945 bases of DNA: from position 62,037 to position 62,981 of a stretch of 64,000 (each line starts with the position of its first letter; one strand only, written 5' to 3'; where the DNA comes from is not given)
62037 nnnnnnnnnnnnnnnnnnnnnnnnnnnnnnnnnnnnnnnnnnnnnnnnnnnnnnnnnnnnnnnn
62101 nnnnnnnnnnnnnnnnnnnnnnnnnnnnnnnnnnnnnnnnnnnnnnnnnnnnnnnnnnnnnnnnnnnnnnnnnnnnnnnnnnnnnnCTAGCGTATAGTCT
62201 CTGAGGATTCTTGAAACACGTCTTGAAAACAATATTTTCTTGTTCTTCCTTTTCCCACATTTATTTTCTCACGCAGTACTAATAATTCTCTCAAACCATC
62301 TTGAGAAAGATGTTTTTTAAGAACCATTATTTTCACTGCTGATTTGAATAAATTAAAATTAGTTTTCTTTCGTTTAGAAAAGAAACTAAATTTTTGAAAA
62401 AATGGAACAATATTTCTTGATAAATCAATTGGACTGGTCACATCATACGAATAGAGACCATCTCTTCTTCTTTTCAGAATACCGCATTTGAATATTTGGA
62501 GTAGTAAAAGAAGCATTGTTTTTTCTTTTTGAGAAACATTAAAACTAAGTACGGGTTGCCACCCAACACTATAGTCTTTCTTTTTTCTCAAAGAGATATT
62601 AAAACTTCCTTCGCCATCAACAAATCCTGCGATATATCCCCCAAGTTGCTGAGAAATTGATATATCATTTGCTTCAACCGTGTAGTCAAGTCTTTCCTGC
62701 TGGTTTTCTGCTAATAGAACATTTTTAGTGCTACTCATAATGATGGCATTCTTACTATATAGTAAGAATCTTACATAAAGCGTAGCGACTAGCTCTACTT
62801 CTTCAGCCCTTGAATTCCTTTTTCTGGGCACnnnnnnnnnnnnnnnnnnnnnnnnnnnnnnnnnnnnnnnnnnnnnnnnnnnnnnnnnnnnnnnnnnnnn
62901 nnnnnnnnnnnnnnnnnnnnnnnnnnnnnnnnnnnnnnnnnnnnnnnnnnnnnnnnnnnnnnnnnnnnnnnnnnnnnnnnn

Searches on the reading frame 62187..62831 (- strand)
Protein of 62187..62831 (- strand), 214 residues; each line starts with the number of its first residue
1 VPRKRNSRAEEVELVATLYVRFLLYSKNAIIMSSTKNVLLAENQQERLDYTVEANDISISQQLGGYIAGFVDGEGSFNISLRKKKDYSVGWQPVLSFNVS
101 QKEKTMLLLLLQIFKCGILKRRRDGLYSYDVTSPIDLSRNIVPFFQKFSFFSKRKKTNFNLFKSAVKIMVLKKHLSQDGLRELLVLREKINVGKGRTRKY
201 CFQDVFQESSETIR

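Call 14: search_protein_families(library=pfam, proteins=[window:62187-62831:-], max_evalue=0.01)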
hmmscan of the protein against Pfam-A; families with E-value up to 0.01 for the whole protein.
window:62187-62831:- (214 aa): 1 family
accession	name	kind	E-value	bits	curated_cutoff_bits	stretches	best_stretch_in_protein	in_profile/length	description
PF00961.24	LAGLIDADG_1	-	1.5e-18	68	23.1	1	67-165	1-101/102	LAGLIDADG endonuclease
